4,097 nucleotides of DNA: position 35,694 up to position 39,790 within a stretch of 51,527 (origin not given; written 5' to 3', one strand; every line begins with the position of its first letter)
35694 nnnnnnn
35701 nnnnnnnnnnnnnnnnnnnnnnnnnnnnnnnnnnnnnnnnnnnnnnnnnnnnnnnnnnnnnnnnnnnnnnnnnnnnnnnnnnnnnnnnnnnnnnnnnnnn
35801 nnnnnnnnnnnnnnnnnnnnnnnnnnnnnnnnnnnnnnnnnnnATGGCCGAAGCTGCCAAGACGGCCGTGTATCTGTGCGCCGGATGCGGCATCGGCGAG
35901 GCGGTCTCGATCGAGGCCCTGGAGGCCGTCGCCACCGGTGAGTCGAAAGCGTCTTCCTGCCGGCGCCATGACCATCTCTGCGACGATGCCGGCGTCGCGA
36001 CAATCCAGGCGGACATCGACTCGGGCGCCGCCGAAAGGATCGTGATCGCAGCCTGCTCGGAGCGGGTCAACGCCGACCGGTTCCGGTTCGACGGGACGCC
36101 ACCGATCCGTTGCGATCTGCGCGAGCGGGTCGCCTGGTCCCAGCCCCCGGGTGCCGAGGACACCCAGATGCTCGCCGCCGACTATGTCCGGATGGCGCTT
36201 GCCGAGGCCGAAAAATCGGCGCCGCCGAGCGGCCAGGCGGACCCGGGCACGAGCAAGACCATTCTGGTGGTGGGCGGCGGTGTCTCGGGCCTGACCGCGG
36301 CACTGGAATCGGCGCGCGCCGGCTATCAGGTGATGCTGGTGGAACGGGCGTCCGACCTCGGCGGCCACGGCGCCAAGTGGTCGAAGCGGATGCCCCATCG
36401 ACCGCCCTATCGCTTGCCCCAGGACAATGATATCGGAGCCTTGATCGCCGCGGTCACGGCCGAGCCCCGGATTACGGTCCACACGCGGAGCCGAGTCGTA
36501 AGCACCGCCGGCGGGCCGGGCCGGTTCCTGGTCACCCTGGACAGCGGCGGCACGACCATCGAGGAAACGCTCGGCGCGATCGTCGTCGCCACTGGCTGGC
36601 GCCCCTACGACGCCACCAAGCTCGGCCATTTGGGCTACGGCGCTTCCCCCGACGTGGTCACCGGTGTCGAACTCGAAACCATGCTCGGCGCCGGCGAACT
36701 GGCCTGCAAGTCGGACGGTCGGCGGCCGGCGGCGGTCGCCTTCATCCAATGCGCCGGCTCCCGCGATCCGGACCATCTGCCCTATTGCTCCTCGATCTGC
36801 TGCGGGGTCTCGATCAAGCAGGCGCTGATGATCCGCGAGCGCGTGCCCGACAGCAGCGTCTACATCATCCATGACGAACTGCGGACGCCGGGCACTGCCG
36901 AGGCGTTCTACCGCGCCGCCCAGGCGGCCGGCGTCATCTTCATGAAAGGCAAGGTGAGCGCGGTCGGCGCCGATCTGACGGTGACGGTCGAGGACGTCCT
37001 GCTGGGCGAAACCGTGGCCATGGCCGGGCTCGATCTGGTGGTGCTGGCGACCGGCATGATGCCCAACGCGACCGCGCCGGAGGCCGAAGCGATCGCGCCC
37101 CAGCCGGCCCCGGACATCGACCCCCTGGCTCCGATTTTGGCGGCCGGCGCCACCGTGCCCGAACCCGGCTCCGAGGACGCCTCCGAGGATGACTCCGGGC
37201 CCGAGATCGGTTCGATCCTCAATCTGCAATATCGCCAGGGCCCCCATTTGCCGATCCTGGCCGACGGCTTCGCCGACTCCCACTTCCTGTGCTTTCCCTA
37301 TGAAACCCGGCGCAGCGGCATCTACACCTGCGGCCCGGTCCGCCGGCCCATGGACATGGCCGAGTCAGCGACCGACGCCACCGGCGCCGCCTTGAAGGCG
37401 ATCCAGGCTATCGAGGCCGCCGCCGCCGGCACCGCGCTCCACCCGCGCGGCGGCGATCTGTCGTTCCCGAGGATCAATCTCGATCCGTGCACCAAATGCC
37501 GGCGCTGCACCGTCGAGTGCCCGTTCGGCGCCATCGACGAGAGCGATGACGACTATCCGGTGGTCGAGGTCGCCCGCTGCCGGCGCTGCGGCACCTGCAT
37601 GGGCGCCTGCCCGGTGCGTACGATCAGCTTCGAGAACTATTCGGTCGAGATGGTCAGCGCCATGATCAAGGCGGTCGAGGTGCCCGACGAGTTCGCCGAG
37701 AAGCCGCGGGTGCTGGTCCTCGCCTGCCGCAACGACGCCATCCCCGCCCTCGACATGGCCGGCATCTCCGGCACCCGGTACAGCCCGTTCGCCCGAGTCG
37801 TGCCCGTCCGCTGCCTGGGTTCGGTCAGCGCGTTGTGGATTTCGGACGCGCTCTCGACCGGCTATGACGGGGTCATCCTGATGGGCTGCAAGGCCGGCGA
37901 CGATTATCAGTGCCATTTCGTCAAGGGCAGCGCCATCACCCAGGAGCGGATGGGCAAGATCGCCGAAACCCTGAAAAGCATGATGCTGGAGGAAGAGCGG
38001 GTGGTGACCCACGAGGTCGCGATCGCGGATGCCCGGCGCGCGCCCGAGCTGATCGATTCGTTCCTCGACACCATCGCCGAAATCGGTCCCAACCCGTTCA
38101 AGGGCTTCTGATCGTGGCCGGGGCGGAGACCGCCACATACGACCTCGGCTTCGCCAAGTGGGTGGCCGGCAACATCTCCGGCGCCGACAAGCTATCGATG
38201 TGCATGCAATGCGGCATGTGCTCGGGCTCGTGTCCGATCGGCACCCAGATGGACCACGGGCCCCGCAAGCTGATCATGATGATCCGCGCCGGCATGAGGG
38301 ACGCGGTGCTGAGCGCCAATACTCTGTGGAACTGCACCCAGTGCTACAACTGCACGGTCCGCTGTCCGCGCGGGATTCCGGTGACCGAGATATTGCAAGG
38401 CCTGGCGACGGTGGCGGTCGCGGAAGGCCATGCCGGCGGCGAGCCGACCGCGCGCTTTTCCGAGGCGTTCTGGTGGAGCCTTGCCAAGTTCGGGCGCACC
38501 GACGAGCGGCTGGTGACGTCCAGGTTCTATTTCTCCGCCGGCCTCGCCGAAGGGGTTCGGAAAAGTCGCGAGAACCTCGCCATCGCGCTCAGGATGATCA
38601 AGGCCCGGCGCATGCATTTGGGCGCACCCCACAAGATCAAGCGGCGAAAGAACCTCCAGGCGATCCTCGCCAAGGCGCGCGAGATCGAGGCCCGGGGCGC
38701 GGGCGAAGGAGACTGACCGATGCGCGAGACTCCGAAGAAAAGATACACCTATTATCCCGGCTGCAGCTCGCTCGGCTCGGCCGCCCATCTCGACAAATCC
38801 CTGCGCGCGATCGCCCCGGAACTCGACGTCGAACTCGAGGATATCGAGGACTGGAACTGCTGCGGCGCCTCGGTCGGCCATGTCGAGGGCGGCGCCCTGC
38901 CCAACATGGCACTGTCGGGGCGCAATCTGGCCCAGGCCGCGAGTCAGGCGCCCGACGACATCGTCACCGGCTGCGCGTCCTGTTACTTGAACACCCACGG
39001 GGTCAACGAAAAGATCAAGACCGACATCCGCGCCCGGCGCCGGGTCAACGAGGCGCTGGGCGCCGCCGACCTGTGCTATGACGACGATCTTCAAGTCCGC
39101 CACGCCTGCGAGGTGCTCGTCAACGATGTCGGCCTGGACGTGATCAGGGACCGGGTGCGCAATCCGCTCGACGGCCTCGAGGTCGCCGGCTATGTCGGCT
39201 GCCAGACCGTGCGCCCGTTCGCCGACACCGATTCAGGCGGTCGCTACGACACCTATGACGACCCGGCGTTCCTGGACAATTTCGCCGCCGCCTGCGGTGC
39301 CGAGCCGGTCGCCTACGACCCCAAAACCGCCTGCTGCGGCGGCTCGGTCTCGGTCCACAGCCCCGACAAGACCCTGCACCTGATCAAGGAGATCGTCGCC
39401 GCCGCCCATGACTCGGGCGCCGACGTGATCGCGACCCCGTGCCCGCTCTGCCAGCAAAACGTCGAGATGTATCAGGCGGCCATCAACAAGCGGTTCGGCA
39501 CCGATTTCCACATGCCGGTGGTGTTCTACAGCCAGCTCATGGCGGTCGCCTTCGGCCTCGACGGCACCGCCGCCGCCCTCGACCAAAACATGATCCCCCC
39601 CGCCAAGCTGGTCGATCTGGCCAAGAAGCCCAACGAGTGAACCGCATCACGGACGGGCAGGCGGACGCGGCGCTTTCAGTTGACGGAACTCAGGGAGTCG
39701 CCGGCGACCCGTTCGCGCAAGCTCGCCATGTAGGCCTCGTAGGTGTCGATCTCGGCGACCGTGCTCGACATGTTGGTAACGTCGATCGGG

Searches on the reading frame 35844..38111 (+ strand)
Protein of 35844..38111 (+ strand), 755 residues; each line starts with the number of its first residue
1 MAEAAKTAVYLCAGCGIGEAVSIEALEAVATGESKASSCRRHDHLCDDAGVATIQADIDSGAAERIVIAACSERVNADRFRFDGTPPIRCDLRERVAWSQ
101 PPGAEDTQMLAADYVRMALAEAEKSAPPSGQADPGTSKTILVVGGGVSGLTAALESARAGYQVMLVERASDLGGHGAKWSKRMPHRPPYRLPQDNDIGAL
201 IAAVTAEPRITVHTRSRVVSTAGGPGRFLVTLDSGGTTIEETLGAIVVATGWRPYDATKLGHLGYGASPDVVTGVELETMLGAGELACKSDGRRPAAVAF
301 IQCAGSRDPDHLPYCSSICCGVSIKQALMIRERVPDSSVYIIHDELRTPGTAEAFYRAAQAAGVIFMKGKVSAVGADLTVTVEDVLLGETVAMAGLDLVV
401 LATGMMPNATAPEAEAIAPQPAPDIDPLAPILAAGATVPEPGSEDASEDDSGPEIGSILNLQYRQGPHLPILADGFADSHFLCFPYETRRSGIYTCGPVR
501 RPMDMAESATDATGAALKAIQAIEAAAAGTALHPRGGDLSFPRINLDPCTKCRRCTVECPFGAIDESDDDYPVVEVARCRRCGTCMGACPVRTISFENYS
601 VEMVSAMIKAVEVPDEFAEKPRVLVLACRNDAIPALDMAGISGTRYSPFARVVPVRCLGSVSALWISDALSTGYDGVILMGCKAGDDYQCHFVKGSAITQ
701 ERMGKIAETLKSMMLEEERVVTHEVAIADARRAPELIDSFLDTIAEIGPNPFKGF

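Call 84: search_protein_families(library=pfam, proteins=[window:35844-38111:+], max_evalue=0.0001)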
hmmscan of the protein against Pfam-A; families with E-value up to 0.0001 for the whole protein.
window:35844-38111:+ (755 aa): 15 families
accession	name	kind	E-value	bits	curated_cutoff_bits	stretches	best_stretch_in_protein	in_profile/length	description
PF02662.21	FlpD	-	2.4e-35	121.6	22.3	1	623-748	1-123/123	Methyl-viologen-reducing hydrogenase, delta subunit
PF07992.20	Pyr_redox_2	-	4.6e-10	39.8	26.1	1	139-257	2-114/291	Pyridine nucleotide-disulphide oxidoreductase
PF01266.30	DAO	-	9.5e-10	39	27.9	1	140-179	2-41/353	FAD dependent oxidoreductase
PF13450.12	NAD_binding_8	-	1e-08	35.7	21.9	1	142-180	1-39/68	NAD(P)-binding Rossmann-like domain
PF12837.12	Fer4_6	-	3.6e-08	33.4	25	1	541-564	1-24/24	4Fe-4S binding domain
PF13187.11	Fer4_9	-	6.3e-08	33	27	1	549-592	2-50/52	4Fe-4S dicluster domain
PF13237.11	Fer4_10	-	7.4e-08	32.6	25.5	1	542-590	2-53/53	4Fe-4S dicluster domain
PF12831.13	FAD_oxidored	-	9.9e-08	32.1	27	1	140-175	2-37/416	FAD dependent oxidoreductase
PF00890.30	FAD_binding_2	-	6.5e-07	29.3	20.4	1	140-175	2-37/414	FAD binding domain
PF12797.12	Fer4_2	-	9.9e-07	28.8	24.5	0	542-561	3-22/22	4Fe-4S binding domain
PF13484.11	Fer4_16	-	2.1e-06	28.8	30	0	549-567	2-20/66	4Fe-4S double cluster binding domain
PF13183.11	Fer4_8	-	7.4e-06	26.9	27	0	534-562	46-67/68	4Fe-4S dicluster domain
PF00037.32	Fer4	-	1.3e-05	25.3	21.1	0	543-565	2-24/24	4Fe-4S binding domain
PF14697.11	Fer4_21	-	2.6e-05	24.7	35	1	543-594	2-57/59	4Fe-4S dicluster domain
PF12838.12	Fer4_7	-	6.5e-05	23.8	27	0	549-591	2-50/52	4Fe-4S dicluster domain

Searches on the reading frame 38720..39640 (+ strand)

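Call 84: search_protein_families(library=pfam, proteins=[window:38720-39640:+], max_evalue=0.0001)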
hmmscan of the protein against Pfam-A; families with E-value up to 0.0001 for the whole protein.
window:38720-39640:+ (306 aa): 1 family
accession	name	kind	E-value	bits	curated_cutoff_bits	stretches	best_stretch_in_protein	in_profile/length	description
PF02754.22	CCG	-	1.8e-20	73.3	20.6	2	9-90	1-82/85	Cysteine-rich domain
